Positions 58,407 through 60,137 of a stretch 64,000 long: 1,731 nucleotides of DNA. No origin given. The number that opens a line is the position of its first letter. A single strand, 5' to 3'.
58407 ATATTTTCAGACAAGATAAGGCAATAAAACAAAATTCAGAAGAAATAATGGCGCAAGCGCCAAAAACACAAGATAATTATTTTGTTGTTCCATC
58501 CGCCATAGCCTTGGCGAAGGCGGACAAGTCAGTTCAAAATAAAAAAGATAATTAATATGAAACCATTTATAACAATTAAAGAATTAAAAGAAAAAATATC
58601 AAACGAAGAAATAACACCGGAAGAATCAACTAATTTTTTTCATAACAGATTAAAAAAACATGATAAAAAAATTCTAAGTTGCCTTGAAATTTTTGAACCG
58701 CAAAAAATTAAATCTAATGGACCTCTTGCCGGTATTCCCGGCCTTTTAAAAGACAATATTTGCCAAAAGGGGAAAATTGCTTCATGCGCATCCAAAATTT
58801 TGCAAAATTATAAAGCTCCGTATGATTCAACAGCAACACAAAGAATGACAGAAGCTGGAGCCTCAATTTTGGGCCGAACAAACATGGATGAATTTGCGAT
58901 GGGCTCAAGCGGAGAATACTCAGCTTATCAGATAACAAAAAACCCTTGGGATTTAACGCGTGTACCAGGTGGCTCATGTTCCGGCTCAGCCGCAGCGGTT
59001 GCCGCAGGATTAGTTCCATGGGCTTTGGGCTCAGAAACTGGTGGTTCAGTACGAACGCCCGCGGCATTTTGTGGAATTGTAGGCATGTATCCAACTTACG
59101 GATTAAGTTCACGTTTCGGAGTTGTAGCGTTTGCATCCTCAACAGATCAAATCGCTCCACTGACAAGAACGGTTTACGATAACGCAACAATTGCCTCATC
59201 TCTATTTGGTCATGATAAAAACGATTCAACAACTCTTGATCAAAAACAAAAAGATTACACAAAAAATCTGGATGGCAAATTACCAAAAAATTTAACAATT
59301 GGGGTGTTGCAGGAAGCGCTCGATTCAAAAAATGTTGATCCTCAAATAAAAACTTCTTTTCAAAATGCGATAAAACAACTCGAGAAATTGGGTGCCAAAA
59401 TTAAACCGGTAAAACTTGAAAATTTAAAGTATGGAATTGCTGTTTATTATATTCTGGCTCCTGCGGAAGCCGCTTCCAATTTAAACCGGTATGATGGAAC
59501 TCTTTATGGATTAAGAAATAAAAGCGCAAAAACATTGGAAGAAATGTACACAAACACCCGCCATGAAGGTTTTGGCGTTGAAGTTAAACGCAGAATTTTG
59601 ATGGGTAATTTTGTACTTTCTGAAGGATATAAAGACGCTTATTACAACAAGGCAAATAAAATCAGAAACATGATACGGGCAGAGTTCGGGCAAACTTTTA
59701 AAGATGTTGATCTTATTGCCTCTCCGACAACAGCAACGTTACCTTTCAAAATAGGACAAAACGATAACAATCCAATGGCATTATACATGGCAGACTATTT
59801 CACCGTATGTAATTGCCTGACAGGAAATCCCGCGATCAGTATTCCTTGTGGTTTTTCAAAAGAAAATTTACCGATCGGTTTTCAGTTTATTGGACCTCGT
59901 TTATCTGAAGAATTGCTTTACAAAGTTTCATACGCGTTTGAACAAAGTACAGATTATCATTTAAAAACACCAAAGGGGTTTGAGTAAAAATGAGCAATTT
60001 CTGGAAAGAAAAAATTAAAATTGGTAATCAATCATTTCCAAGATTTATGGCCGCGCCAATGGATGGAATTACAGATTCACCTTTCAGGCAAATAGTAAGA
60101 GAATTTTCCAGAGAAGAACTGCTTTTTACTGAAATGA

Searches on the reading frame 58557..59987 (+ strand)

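Call 42: search_protein_families(library=ncbifam, proteins=[window:58557-59987:+], max_evalue=1e-10)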
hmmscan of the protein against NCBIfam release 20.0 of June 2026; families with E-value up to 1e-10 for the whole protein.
window:58557-59987:+ (476 aa): 26 families (the best 25 are shown)
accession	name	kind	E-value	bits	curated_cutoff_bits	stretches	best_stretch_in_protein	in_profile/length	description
TIGR00132.1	gatA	equivalog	3.3e-166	553.7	481.1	1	11-466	2-465/466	Asp-tRNA(Asn)/Glu-tRNA(Gln) amidotransferase subunit GatA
NF005517.0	PRK07139.1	equivalog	4.8e-86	289.2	546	1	32-444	15-412/439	amidase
NF005565.0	PRK07235.1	subfamily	5.7e-85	285.9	545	1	50-467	81-503/506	amidase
NF005450.0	PRK07042.1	equivalog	3.7e-70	236.7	458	2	51-286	66-295/464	amidase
NF004815.0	PRK06169.1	equivalog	3e-68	230.5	506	1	52-473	70-467/471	amidase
NF006006.0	PRK08137.1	equivalog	1.1e-67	229.1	534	1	50-467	94-513/529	amidase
NF006631.0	PRK09201.1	equivalog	1.8e-66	224.8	461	1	49-464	64-454/466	AtzE family amidohydrolase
NF005688.0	PRK07488.1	equivalog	1.9e-66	224.9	532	1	51-464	69-465/474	indoleacetamide hydrolase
TIGR02715.1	amido_AtzE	subfamily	1.8e-64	218.3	425.75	1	52-463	60-446/452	AtzE family amidohydrolase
NF006043.0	PRK08186.1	subfamily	2.8e-59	201.1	487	1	37-470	50-453/600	allophanate hydrolase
TIGR02713.1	allophanate_hyd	equivalog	3e-57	194.4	511.05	1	39-469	13-417/563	allophanate hydrolase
NF004717.0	PRK06061.1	equivalog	1e-54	186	498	1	53-473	77-475/483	amidase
NF005300.0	PRK06828.1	subfamily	2.1e-53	181.4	494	1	5-467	13-484/491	amidase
NF005686.0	PRK07486.1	subfamily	1.7e-52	178.7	465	1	51-286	74-309/486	amidase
NF005460.0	PRK07056.1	subfamily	1.6e-50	172.4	447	1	53-464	70-452/457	amidase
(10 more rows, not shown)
